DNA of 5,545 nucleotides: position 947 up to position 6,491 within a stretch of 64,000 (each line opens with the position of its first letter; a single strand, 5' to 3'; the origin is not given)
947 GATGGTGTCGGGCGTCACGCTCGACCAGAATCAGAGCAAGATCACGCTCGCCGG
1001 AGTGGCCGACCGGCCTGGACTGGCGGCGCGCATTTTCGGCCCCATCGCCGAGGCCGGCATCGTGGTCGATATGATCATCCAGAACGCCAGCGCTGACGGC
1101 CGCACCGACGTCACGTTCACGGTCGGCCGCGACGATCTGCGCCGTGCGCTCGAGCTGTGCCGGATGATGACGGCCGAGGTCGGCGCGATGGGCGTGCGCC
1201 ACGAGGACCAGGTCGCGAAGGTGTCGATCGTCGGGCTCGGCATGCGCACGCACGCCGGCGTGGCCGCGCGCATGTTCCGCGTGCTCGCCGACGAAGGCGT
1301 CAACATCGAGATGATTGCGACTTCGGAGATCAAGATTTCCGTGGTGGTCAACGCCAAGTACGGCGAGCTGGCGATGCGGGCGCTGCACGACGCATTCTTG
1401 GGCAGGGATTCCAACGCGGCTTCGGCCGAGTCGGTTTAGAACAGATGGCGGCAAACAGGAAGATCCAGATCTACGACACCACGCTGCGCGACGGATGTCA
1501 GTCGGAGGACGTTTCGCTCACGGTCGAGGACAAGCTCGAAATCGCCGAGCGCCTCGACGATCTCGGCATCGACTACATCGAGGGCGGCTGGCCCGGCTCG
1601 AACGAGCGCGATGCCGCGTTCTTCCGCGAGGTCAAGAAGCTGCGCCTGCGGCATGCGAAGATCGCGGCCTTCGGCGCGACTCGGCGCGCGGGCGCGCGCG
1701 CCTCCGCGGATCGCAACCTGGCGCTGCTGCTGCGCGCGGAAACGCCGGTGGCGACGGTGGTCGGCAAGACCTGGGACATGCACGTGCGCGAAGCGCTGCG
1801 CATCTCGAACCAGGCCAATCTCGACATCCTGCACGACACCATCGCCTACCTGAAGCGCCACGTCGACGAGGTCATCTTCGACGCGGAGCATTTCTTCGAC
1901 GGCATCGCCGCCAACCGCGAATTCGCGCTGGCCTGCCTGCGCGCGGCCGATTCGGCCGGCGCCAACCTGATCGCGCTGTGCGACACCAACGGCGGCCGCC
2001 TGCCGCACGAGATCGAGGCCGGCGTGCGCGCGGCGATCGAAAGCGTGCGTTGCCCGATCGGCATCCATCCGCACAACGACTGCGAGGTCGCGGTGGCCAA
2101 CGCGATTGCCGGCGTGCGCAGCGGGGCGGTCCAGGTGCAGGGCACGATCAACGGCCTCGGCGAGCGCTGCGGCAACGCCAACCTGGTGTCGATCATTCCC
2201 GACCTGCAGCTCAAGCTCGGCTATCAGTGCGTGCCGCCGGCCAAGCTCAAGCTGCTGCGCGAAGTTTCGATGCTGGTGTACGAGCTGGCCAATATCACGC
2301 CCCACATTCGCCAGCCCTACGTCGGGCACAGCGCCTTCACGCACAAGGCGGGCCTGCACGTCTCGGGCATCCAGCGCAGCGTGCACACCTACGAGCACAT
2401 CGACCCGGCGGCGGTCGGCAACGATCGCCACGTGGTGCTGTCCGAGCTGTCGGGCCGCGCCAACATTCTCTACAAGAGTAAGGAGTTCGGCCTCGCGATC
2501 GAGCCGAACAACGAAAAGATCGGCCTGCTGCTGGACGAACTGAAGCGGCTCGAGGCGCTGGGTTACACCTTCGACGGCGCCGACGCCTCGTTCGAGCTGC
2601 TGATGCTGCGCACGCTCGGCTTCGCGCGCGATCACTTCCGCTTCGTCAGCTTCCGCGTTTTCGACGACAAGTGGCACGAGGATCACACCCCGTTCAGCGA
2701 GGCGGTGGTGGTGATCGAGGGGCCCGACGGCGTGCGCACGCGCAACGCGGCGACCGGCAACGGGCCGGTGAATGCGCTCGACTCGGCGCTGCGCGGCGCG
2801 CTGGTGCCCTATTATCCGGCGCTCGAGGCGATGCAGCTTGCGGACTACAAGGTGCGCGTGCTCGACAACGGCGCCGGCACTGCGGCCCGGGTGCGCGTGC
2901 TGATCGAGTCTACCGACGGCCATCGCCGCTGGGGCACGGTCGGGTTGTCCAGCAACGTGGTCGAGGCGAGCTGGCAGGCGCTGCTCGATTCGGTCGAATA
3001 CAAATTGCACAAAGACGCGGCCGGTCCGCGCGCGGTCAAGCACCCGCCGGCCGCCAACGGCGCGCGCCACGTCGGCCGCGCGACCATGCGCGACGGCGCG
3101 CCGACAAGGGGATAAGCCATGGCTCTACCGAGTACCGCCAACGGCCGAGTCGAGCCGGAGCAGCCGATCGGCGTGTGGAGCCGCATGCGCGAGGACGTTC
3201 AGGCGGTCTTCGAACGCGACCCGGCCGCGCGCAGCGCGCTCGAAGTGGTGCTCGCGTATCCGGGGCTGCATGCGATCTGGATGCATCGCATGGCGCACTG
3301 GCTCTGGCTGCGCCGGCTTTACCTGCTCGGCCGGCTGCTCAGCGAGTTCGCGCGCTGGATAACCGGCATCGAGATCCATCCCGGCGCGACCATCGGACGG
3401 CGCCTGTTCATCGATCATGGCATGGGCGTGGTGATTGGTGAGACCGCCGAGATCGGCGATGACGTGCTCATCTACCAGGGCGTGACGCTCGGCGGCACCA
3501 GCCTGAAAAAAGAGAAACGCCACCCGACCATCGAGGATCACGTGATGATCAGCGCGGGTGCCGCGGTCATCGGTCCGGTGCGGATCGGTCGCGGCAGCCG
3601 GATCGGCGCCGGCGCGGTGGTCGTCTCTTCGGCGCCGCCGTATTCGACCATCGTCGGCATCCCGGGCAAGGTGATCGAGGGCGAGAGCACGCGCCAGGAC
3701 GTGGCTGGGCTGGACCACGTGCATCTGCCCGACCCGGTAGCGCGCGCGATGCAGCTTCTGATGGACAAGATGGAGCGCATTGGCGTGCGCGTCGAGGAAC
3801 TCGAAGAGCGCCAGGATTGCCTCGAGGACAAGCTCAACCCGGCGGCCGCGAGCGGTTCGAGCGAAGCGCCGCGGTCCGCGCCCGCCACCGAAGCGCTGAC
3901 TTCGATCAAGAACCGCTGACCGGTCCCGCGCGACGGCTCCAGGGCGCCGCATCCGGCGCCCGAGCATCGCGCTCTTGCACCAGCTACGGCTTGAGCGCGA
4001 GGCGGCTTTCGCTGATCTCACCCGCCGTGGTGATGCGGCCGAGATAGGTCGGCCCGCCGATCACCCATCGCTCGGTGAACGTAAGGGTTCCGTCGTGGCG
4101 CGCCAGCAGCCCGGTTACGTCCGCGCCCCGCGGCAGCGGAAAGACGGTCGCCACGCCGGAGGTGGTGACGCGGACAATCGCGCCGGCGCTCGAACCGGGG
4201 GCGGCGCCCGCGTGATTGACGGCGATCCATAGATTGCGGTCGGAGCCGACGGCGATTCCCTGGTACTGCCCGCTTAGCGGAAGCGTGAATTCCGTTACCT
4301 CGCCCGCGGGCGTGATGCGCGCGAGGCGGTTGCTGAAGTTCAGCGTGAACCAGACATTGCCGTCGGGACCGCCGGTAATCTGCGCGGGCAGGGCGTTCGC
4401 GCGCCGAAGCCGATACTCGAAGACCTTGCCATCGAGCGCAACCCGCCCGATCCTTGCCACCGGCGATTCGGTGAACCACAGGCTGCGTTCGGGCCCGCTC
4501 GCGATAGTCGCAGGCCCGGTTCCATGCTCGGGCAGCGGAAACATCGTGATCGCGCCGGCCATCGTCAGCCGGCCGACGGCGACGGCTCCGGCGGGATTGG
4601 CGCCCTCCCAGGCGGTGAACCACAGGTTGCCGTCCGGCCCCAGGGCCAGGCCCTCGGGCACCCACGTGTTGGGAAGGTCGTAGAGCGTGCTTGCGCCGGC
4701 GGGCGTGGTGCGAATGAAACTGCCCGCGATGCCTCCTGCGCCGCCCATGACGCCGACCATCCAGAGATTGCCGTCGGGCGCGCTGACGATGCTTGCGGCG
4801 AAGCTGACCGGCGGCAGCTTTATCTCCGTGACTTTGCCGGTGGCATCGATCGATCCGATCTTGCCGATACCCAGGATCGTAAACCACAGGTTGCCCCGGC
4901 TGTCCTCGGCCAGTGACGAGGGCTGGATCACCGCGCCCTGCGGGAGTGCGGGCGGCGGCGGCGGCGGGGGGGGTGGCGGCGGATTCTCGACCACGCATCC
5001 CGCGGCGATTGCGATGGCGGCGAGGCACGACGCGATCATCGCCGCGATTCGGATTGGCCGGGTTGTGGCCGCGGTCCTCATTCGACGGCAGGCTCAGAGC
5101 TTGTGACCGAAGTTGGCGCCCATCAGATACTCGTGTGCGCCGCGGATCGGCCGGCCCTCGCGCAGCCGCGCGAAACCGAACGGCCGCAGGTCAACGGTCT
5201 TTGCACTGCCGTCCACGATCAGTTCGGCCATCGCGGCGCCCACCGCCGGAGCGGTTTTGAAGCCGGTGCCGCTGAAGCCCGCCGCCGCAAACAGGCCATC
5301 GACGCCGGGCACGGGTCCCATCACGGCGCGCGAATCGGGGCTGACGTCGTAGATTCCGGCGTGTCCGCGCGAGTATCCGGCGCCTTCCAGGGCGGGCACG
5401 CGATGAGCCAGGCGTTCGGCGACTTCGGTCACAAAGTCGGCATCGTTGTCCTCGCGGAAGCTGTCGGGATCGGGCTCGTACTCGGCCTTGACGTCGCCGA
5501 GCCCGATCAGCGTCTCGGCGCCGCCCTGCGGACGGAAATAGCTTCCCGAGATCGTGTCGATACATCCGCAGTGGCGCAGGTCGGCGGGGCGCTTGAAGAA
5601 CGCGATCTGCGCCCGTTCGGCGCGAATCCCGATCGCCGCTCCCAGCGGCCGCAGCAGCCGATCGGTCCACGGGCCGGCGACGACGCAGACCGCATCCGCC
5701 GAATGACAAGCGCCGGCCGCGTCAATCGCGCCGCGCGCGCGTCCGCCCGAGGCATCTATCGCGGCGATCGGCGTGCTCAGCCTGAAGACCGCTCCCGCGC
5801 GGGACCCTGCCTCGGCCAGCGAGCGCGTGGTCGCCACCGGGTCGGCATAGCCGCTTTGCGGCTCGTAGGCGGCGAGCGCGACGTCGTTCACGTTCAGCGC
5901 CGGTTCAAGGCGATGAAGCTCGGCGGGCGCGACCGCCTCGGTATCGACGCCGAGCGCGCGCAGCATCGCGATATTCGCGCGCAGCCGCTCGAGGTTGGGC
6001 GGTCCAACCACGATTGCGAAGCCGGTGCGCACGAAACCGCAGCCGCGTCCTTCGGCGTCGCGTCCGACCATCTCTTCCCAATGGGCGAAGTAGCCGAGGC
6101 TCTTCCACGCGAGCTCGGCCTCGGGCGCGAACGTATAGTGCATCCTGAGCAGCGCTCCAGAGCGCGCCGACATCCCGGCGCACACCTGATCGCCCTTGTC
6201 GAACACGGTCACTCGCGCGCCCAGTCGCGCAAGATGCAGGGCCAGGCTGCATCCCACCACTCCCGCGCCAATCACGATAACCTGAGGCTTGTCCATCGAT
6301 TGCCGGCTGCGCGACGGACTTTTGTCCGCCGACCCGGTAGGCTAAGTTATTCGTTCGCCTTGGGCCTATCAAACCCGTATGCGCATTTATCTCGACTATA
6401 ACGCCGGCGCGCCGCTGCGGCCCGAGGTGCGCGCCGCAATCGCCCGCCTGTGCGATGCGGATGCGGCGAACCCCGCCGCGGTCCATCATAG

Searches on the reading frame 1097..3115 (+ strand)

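Call 55: search_protein_families(library=pfam, proteins=[window:1097-3115:+], max_evalue=0.00001)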
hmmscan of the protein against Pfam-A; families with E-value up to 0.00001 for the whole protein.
window:1097-3115:+ (672 aa): 3 families
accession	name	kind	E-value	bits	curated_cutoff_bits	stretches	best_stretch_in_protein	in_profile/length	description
PF00682.25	HMGL-like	-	2.6e-47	161.9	29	1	122-393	1-259/260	HMGL-like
PF08502.15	LeuA_dimer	-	5.8e-24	84.9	24.9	1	495-636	3-130/131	LeuA allosteric (dimerisation) domain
PF22617.1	HCS_D2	-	3.9e-15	56.4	27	1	409-485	2-77/82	Homocitrate synthase post-HMGL domain-like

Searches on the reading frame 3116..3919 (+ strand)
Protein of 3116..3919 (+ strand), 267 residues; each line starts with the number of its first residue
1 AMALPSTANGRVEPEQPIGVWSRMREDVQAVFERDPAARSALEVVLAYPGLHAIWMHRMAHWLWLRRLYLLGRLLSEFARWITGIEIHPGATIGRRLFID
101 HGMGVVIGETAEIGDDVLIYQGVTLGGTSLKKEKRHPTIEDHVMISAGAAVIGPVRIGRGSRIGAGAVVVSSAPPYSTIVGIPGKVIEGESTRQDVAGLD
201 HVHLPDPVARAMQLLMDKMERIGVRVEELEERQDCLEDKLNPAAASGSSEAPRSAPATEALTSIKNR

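Call 55: search_protein_families(library=pfam, proteins=[window:3116-3919:+], max_evalue=0.00001)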
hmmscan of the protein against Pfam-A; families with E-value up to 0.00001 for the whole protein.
window:3116-3919:+ (267 aa): 1 family
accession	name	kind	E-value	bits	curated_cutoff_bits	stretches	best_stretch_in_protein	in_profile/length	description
PF00132.30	Hexapep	-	3.2e-13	49.2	27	1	136-169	1-34/36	Bacterial transferase hexapeptide (six repeats)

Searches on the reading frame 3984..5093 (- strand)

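Call 55: search_protein_families(library=pfam, proteins=[window:3984-5093:-], max_evalue=0.00001)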
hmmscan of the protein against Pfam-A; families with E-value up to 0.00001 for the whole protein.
window:3984-5093:- (369 aa): 3 families
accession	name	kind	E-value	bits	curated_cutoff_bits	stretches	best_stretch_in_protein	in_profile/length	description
PF24684.1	Vgb_lyase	-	9.3e-62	208.9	50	2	124-365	34-260/290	Virginiamycin B lyase family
PF07494.17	Reg_prop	-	4.5e-11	42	20.4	0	59-71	8-20/24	Two component regulator propeller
PF08450.18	SGL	-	2.2e-09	37.7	26.3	0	153-288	95-240/246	SMP-30/Gluconolactonase/LRE-like region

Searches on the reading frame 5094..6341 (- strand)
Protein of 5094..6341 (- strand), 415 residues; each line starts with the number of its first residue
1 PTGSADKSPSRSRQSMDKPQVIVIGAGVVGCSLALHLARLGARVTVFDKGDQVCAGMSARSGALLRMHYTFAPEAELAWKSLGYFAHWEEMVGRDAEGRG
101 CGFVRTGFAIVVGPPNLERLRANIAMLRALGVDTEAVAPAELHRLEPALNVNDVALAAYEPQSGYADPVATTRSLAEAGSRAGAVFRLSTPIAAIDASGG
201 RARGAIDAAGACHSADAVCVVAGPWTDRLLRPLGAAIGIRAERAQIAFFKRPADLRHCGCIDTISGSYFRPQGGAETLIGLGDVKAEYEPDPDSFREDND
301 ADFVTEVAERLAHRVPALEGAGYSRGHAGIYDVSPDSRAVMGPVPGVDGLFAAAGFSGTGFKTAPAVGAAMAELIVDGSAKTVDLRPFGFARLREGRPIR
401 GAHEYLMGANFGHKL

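Call 55: search_protein_families(library=pfam, proteins=[window:5094-6341:-], max_evalue=0.00001)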
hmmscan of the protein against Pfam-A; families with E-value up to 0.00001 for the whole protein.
window:5094-6341:- (415 aa): 4 families
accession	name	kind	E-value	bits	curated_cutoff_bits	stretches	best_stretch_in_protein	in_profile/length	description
PF01266.30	DAO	-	1.1e-59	203.2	27.9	1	21-374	2-353/353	FAD dependent oxidoreductase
PF00070.33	Pyr_redox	-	2e-07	31.8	22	1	21-60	2-41/82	Pyridine nucleotide-disulphide oxidoreductase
PF07992.20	Pyr_redox_2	-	3.2e-07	30.5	26.1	1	17-66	141-190/291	Pyridine nucleotide-disulphide oxidoreductase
PF13450.12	NAD_binding_8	-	5.4e-07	30.2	21.9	1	23-55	1-33/68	NAD(P)-binding Rossmann-like domain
